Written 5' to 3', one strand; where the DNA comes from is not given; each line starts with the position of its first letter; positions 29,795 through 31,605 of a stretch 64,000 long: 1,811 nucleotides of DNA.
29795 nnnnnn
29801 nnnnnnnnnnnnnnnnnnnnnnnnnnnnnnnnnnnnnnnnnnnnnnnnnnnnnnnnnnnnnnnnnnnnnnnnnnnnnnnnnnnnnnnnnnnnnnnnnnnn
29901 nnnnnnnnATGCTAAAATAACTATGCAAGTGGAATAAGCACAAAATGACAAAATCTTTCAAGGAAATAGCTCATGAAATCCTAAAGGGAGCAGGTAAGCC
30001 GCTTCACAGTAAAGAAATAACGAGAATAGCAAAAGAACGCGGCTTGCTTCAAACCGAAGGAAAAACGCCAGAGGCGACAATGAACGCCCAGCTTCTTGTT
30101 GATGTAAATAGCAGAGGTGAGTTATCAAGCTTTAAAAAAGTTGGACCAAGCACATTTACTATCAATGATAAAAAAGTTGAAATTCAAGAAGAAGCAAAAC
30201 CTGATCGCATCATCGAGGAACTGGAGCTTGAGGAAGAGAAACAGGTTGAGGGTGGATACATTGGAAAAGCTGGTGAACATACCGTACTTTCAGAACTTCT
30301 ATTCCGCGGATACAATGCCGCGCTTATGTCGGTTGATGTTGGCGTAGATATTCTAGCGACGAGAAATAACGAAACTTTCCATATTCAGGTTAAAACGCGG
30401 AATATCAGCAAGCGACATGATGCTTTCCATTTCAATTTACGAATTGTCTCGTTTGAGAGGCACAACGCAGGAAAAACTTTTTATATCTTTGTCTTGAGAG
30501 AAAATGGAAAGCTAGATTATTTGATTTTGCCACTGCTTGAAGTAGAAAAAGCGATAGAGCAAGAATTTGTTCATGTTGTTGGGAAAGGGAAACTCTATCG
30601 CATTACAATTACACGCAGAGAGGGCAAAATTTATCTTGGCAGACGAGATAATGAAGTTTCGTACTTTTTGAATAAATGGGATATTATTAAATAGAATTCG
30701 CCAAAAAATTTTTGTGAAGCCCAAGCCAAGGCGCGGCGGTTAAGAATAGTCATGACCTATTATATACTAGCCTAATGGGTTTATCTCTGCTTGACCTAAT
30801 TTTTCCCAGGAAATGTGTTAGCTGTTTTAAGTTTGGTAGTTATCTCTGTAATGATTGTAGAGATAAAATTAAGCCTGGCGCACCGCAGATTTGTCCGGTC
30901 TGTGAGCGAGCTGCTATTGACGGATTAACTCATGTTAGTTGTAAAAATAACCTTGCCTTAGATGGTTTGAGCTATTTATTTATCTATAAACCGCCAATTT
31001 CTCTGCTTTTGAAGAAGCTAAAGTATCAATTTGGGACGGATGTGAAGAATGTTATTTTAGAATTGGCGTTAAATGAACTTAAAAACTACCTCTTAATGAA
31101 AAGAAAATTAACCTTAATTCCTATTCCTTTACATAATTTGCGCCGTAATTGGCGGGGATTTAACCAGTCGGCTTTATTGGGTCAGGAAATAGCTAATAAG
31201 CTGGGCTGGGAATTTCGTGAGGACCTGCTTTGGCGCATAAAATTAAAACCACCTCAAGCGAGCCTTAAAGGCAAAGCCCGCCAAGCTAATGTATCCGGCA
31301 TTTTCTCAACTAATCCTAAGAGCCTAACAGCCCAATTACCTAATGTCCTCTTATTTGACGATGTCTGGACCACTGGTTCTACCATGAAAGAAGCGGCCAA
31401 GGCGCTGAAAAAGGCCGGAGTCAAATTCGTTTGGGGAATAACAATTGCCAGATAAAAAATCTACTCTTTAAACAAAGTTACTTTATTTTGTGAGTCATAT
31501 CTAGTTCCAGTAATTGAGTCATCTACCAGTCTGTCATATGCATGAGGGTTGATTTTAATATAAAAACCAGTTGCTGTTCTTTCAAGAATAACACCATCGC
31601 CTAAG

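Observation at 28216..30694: Defence island immediately 3' of ssrA: C-protein + PD-(D/E)xK REase, convergent MT-A70 methyltransferase, and a HARE-HTH/Mrr-like nuclease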

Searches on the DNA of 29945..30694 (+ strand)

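Call 86: search_rna_families(sources=[L096, L101, L157, L152], threshold=evalue, max_evalue=0.1)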
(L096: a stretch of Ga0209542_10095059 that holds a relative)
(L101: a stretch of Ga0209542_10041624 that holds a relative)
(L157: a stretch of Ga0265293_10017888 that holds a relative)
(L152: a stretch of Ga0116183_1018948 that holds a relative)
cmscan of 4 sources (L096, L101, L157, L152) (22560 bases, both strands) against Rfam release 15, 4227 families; matches with E-value up to 0.1: 3.
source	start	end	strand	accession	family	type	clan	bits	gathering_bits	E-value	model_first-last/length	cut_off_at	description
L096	17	88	+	RF00005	tRNA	Gene; tRNA;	CL00001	60.4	29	4.8e-11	1-71/71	no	tRNA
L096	276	348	+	RF00005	tRNA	Gene; tRNA;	CL00001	56.5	29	5.8e-10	1-71/71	no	tRNA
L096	276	349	-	RF04354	Plastid-ycf2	Cis-reg;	-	27.6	65.7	0.056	1-75/75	no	Plastid-ycf2 5UTR RNA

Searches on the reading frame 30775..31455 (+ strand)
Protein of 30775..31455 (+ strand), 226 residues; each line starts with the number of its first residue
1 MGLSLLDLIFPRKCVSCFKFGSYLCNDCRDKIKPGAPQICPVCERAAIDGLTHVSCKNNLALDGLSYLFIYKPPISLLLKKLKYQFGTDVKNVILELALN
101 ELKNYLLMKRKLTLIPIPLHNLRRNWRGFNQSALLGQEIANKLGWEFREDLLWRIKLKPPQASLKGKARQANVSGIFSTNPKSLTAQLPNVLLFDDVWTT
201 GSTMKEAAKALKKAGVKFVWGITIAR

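Call 4: search_protein_families(library=pfam, proteins=[window:30775-31455:+], max_evalue=0.1)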
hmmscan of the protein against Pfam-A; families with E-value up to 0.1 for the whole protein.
window:30775-31455:+ (226 aa): 2 families
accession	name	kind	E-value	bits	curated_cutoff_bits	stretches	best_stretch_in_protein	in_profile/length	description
PF18912.6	DZR_2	-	2.5e-07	30.8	27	1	5-50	1-49/56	Double zinc ribbon domain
PF00156.33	Pribosyltran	-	0.00012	21.9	26.3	1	190-218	89-117/158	Phosphoribosyl transferase domain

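Call 5: search_protein_families(library=ncbifam, proteins=[window:30775-31455:+], max_evalue=0.1)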
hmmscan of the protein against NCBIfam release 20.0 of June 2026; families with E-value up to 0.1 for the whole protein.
window:30775-31455:+ (226 aa): 14 families
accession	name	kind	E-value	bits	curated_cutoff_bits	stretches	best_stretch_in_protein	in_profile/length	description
NF008616.0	PRK11595.1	equivalog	9.6e-29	100.5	304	1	24-220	22-219/227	DNA utilization protein GntX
TIGR00201.1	comF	subfamily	1.2e-27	97.1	233.55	1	25-226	1-190/190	ComF family protein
NF002620.0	PRK02277.1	subfamily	3.1e-05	23.7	115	1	167-219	122-172/201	orotate phosphoribosyltransferase-like protein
NF002095.0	PRK00934.1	equivalog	0.00021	20.5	296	1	179-219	196-236/287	ribose-phosphate diphosphokinase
TIGR01251.1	ribP_PPkin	subfamily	0.00023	20.2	113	1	189-219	211-241/309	ribose-phosphate diphosphokinase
NF005537.0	PRK07199.1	subfamily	0.0006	19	322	1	183-221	206-244/301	ribose-phosphate diphosphokinase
TIGR00336.1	pyrE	equivalog_domain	0.0046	16.7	106.8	1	190-218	110-138/173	orotate phosphoribosyltransferase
NF002635.0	PRK02304.1-4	subfamily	0.011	15.2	146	1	190-218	117-145/188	adenine phosphoribosyltransferase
NF002320.0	PRK01259.1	subfamily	0.015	14.7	297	1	190-220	216-246/316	ribose-phosphate diphosphokinase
NF040646.1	HPT_Archaea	equivalog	0.016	14.8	200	1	190-218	116-144/184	hypoxanthine/guanine phosphoribosyltransferase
NF002636.0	PRK02304.1-5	equivalog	0.017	14.7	125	1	187-219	116-148/176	adenine phosphoribosyltransferase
NF002634.0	PRK02304.1-3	equivalog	0.033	13.9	170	1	190-221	120-151/182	adenine phosphoribosyltransferase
NF005299.0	PRK06827.1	subfamily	0.06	12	327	1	190-219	267-296/383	phosphoribosylpyrophosphate synthetase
TIGR01367.1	pyrE_Therm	equivalog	0.089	12.4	150.25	0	191-219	108-136/187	orotate phosphoribosyltransferase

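Call 91: find_encoding_contigs(protein=window:30775-31455:+, flank=6000, max_places=5)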
Protein window:30775-31455:+ (226 aa): 3 contigs read that carry it; 3 places shown.
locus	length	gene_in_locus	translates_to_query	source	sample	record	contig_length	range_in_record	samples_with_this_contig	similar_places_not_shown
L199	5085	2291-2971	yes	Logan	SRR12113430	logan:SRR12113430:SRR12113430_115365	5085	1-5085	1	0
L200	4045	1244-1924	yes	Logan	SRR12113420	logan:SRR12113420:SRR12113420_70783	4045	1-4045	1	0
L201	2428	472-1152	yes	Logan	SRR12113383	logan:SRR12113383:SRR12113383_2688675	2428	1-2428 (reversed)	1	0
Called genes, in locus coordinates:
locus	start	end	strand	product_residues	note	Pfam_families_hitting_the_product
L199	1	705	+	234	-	?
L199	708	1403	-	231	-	PF05063:MT-A70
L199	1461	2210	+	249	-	PF05066:HARE-HTH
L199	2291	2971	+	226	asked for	PF18912:DZR_2 (weak)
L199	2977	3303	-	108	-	-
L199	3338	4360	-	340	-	-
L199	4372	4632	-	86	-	PF12441:CopG_antitoxin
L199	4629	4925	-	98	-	PF04365:BrnT_toxin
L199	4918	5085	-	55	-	?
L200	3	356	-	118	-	?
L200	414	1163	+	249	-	PF05066:HARE-HTH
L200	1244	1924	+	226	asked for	PF18912:DZR_2 (weak)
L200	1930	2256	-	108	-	-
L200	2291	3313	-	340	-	-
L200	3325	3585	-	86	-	PF12441:CopG_antitoxin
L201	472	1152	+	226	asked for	PF18912:DZR_2 (weak)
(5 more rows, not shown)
